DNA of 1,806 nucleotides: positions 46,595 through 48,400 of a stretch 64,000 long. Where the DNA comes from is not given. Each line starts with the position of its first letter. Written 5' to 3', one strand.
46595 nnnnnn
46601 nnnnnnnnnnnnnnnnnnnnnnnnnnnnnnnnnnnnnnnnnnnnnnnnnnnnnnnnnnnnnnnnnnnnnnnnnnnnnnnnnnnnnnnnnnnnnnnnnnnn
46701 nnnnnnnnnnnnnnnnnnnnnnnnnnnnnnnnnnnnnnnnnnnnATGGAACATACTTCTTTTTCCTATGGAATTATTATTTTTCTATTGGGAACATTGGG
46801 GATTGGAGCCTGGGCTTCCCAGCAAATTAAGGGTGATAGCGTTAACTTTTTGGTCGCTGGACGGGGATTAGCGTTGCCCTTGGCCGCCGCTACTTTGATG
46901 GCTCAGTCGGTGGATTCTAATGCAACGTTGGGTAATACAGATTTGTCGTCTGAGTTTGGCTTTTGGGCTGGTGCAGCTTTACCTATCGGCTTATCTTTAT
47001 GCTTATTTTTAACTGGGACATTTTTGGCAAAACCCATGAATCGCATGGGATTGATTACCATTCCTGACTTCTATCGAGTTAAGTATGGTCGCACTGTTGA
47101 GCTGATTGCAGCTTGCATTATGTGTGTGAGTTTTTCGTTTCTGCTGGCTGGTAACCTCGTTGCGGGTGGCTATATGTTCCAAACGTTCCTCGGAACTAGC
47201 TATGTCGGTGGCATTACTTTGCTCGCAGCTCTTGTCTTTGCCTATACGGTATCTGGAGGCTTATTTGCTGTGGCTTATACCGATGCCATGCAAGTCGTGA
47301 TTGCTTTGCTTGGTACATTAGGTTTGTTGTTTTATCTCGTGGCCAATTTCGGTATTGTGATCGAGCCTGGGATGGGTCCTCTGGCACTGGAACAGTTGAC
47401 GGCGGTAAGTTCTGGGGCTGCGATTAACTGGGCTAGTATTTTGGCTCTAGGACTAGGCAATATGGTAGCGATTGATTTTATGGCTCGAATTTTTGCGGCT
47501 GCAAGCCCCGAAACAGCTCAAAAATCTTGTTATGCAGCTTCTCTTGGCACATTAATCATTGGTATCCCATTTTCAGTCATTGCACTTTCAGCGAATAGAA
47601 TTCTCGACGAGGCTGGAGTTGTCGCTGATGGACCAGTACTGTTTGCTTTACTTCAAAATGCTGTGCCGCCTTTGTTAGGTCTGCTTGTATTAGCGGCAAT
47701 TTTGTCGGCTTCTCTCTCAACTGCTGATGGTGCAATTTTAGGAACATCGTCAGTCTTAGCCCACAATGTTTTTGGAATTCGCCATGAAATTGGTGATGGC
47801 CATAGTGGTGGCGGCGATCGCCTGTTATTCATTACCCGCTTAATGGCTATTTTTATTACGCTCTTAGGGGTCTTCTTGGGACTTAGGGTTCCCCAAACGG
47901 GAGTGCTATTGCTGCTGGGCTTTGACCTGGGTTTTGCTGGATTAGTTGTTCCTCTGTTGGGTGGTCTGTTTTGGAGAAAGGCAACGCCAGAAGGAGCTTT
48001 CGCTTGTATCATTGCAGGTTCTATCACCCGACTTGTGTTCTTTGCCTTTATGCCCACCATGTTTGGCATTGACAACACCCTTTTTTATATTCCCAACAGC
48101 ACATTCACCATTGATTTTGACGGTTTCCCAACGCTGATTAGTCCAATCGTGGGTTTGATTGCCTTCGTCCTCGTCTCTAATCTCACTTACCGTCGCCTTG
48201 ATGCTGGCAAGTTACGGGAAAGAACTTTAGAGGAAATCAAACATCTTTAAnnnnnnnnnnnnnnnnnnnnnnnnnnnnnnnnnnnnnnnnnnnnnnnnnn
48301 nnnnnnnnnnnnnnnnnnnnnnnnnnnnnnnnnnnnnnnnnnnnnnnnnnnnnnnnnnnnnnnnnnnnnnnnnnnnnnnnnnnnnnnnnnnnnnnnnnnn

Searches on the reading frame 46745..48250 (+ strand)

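Call 21: search_protein_families(library=pfam, proteins=[window:46745-48250:+])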
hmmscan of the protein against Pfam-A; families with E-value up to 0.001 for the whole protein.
window:46745-48250:+ (501 aa): 1 family
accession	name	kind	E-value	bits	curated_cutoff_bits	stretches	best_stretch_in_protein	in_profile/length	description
PF00474.23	SSF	-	7.1e-30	104.6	22.8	1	35-425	1-406/406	Sodium:solute symporter family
